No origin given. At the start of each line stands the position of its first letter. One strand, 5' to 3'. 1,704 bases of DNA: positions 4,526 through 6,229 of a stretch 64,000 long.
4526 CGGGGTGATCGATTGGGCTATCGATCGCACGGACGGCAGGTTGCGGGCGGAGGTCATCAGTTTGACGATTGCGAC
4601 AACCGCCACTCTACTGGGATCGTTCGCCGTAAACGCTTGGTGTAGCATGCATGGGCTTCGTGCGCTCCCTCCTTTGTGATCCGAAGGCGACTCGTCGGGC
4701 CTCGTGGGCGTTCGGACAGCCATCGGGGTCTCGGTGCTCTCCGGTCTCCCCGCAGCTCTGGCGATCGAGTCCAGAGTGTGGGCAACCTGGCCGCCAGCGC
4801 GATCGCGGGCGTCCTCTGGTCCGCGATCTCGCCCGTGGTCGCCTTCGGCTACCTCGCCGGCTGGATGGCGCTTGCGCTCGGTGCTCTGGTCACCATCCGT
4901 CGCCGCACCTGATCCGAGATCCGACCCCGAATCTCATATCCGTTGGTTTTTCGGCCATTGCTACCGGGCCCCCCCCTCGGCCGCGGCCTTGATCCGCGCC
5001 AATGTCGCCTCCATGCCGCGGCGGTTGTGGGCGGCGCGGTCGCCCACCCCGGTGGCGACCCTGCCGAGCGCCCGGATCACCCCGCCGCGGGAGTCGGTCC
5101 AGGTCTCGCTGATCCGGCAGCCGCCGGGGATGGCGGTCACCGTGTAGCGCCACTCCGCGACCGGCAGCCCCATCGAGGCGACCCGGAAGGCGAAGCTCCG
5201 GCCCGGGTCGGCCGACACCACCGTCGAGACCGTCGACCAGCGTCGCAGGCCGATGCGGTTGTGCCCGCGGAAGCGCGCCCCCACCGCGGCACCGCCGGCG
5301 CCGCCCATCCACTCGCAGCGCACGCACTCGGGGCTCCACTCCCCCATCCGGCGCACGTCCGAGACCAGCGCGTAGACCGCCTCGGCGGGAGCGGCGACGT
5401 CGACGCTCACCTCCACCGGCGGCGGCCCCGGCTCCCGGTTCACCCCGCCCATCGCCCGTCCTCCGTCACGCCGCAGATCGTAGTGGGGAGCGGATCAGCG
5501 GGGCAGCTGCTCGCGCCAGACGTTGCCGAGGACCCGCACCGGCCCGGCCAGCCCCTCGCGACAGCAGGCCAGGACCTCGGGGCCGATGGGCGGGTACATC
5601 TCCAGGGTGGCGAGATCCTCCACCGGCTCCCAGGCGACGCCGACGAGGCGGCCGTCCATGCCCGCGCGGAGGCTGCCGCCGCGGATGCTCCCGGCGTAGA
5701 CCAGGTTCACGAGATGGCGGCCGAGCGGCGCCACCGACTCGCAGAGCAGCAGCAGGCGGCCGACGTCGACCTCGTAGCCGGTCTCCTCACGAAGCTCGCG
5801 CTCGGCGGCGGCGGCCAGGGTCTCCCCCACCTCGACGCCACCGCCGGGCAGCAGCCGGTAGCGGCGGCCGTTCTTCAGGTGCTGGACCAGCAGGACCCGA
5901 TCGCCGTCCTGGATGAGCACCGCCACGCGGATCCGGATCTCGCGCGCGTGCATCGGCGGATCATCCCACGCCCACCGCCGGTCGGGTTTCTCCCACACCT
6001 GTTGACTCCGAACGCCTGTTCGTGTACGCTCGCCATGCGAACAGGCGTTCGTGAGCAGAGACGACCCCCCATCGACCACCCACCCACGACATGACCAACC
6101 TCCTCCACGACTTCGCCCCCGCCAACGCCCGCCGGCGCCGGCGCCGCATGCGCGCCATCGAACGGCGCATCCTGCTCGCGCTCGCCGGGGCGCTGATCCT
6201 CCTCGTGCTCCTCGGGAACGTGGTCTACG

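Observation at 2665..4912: A MerR-regulated MFS efflux locus destroyed by a Tn3-family transposon that has itself decayed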

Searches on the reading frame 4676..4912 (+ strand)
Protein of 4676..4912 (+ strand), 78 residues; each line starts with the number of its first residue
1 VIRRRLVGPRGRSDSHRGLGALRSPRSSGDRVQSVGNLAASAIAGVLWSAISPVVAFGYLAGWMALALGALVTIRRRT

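Call 6: search_protein_families(library=pfam, proteins=[window:4676-4912:+], max_evalue=1)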
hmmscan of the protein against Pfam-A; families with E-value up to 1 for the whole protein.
window:4676-4912:+ (78 aa): 0 families

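Call 15: find_homologous_proteins(query=window:4676-4909:+, max_evalue=0.01)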
Query window:4676-4909:+ (78 aa): 65 proteins with E <= 0.01 among 69 candidates.
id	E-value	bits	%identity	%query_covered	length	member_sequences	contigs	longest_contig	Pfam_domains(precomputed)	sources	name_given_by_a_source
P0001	4.5e-17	79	98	56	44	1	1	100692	-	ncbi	ncbi:MAG TPA: hypothetical protein VGL20_19230 [Candidatus Dormibacteraeota bacterium]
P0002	1.0e-11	62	73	42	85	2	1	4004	-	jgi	jgi:MFS family permease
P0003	7.1e-11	60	76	44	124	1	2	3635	-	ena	-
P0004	7.3e-11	59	73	60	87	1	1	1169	-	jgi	jgi:hypothetical protein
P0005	2.7e-10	58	75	60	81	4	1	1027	PF07690.22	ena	-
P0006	3.0e-10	58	85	42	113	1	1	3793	PF07690.22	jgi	jgi:hypothetical protein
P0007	3.2e-10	57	68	60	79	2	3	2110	-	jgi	-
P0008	3.3e-10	57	68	60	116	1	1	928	PF07690.22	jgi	jgi:MFS family permease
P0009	7.6e-10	56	76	59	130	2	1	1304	PF07690.22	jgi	jgi:MFS family permease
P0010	1.0e-9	56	67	59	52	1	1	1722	-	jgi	jgi:hypothetical protein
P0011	1.4e-9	55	71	60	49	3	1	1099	-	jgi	jgi:hypothetical protein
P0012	1.5e-9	55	68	60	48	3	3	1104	-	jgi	jgi:hypothetical protein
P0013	1.5e-9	55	68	60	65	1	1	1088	-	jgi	jgi:hypothetical protein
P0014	2.1e-9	55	68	60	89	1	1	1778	PF07690.22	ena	-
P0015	2.3e-9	55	74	60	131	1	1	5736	PF07690.22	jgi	-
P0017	2.7e-9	54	79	49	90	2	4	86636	-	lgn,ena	-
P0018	3.9e-9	54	76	42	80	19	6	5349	PF07690.22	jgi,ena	-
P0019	4.0e-9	54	74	58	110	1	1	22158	PF07690.22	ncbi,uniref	ncbi:MFS transporter [Streptomyces sp. NPDC059460]|uniref:MFS transporter n=1 Tax=Streptomyces sp. N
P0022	6.7e-9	53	79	42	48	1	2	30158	-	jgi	jgi:hypothetical protein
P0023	7.3e-9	53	76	42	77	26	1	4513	PF07690.22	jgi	jgi:MFS family permease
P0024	7.9e-9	53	65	59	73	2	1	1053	PF07690.22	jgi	jgi:MFS family permease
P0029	1.4e-8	52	79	42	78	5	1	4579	PF07690.22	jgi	jgi:MFS family permease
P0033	3.6e-8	51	69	58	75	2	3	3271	PF07690.22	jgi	jgi:MFS family permease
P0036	6.1e-8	50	76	42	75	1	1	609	PF07690.22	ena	-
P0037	6.4e-8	50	67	59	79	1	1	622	PF07690.22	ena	-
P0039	7.5e-8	50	76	42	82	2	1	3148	PF07690.22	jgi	-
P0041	9.3e-8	50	67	58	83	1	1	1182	PF07690.22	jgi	jgi:hypothetical protein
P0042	1.2e-7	49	79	42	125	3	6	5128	PF07690.22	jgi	jgi:hypothetical protein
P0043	1.2e-7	49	66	60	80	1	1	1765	PF07690.22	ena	-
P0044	1.9e-7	49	76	42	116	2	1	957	PF07690.22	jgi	jgi:hypothetical protein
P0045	2.3e-7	48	66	60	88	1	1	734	PF07690.22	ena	-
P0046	2.8e-7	48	63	59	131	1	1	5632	PF07690.22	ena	-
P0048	2.8e-7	48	76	42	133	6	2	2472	PF07690.22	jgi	jgi:hypothetical protein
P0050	6.8e-7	47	76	42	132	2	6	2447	PF07690.22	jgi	-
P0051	7.3e-7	47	67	60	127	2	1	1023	PF03825.23,PF07690.22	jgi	jgi:MFS family permease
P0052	7.4e-7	47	70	55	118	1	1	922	PF07690.22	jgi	jgi:hypothetical protein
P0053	7.5e-7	47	65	60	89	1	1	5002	PF07690.22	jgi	jgi:hypothetical protein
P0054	9.4e-7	46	67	59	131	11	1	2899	PF07690.22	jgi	-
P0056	1.4e-6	46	76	47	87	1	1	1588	PF07690.22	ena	-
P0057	1.4e-6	46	79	37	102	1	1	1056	PF07690.22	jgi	jgi:hypothetical protein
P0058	2.1e-6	45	73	33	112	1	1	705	PF07690.22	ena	-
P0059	3.5e-6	45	73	42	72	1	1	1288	PF07690.22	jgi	jgi:MFS family permease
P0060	3.9e-6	45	79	37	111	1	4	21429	PF07690.22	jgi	jgi:predicted MFS family arabinose efflux permease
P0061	4.9e-6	44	76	42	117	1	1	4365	PF07690.22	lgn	-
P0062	2.2e-5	42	68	36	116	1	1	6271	PF07690.22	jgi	jgi:MFS family permease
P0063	3.5e-5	41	76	42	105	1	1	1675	PF07690.22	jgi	jgi:MFS family permease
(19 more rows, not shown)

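Call 17: find_encoding_contigs(protein=P0001, flank=10000, max_places=5)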
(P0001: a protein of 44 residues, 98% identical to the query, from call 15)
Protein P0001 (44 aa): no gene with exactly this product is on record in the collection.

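Call 53: find_encoding_contigs(protein=P0022, flank=6000, max_places=3)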
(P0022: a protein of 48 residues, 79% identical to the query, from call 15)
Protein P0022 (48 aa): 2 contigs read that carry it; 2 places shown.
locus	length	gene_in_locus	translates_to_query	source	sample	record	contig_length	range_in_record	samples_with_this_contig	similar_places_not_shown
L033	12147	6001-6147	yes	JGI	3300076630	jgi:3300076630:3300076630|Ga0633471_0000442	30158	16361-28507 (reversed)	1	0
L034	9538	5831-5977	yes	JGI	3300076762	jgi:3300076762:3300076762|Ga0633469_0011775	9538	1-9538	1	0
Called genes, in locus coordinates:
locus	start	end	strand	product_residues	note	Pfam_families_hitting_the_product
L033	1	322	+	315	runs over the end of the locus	PF02899:Phage_int_SAM_1, PF00589:Phage_integrase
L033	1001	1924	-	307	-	-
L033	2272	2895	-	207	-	-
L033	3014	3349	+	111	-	-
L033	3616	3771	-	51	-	-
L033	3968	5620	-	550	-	PF13576:Pentapeptide_3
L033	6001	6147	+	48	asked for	-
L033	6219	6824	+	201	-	PF27216:YopA_C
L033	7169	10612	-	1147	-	PF13289:SIR2_2, PF13424:TPR_12 (faint)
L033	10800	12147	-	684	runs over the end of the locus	PF09250:Prim-Pol, PF13481:AAA_25, PF13338:AbiEi_4 (weak)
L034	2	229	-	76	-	?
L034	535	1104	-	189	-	-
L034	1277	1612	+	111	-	-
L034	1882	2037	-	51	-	-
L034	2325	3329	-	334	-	PF13565:HTH_32 (faint), PF00665:rve, PF13683:rve_3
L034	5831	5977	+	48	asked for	-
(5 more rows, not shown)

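Call 54: find_encoding_contigs(protein=P0017, flank=6000, max_places=3)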
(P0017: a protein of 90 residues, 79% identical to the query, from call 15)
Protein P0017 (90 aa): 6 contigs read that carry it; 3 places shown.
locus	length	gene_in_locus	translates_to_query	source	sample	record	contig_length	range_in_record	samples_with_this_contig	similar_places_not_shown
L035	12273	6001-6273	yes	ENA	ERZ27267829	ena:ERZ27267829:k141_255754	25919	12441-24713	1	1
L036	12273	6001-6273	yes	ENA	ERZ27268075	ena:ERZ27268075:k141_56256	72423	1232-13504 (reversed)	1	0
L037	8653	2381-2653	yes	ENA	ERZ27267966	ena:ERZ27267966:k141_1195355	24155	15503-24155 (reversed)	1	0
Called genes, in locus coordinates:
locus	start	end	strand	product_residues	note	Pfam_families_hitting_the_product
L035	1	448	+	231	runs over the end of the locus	PF06240:COXG, PF10604:Polyketide_cyc2, PF03364:Polyketide_cyc (weak)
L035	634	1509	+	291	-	PF00941:FAD_binding_5, PF03450:CO_deh_flav_C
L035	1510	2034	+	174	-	PF00111:Fer2 (weak), PF01799:Fer2_2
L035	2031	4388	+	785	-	PF01315:Ald_Xan_dh_C, PF02738:MoCoBD_1, PF20256:MoCoBD_2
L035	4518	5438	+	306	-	PF02625:XdhC_CoxI, PF13478:XdhC_C, PF04945:YHS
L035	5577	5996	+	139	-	PF01641:SelR, PF24046:At4g08330 (faint)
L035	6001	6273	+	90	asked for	-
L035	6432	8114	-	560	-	-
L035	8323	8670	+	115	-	PF09579:Spore_YtfJ (weak)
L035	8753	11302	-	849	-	PF17900:Peptidase_M1_N, PF01433:Peptidase_M1, PF11838:ERAP1_C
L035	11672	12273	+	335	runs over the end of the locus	-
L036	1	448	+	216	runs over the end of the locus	PF06240:COXG, PF10604:Polyketide_cyc2, PF03364:Polyketide_cyc (weak)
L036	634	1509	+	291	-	PF00941:FAD_binding_5, PF03450:CO_deh_flav_C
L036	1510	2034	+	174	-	PF00111:Fer2 (weak), PF01799:Fer2_2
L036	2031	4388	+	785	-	PF01315:Ald_Xan_dh_C, PF02738:MoCoBD_1, PF20256:MoCoBD_2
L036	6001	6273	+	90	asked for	-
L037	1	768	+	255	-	PF20256:MoCoBD_2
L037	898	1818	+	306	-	PF02625:XdhC_CoxI, PF13478:XdhC_C, PF04945:YHS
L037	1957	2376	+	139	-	PF01641:SelR, PF24046:At4g08330 (faint)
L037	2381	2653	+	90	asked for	-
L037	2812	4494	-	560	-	-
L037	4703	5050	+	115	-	PF09579:Spore_YtfJ (weak)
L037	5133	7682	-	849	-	PF17900:Peptidase_M1_N, PF01433:Peptidase_M1, PF11838:ERAP1_C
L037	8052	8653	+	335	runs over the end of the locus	-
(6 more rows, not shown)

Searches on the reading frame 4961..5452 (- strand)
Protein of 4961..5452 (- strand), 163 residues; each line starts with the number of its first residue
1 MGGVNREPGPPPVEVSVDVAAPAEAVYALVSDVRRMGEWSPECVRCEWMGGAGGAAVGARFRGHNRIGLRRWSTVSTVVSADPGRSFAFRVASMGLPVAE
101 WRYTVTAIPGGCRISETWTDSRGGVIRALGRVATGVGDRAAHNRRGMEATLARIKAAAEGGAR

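Call 6: search_protein_families(library=pfam, proteins=[window:4961-5452:-], max_evalue=1)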
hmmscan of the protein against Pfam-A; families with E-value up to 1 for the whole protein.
window:4961-5452:- (163 aa): 3 families
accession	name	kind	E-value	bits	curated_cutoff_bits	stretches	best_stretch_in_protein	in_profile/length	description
PF10604.15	Polyketide_cyc2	-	1.7e-22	80.7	27.4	1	13-159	4-142/142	Polyketide cyclase / dehydrase and lipid transport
PF03364.25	Polyketide_cyc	-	1.3e-10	42.1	23.4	1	19-119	1-98/126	Polyketide cyclase / dehydrase and lipid transport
PF08327.17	AHSA1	-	0.015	16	22.1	1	21-158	2-124/125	Activator of Hsp90 ATPase homolog 1-like protein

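Call 40: search_protein_families(library=ncbifam, proteins=[window:4961-5452:-], max_evalue=0.1)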
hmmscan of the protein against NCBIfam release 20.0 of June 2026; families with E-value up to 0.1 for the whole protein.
window:4961-5452:- (163 aa): 1 family
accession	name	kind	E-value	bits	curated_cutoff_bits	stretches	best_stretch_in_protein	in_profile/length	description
NF047960.1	TA_Rv0910_toxin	equivalog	0.0003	20.8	100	1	13-113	4-103/141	type II toxin-antitoxin system Rv0910 family toxin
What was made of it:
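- Tried and rejected: The SRPBCC gene hits a toxin family (Rv0910) far below cut-off, and no antitoxin ORF is present, so it is not treated as a toxin-antitoxin system (call 40).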

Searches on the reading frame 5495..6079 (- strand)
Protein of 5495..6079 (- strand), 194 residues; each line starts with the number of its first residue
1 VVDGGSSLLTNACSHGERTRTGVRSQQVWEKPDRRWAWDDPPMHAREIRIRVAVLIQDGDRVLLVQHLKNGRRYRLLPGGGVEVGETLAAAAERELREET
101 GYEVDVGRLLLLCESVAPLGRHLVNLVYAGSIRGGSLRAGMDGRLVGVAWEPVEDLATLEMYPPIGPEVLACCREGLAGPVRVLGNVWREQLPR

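Call 33: search_protein_families(library=pfam, proteins=[window:5495-6079:-], max_evalue=0.01)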
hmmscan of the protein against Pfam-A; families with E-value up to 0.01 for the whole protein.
window:5495-6079:- (194 aa): 1 family
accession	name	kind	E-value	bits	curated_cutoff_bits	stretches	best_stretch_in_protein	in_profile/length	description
PF00293.34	NUDIX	-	1.4e-18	67.6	21.1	1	49-161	3-122/134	NUDIX domain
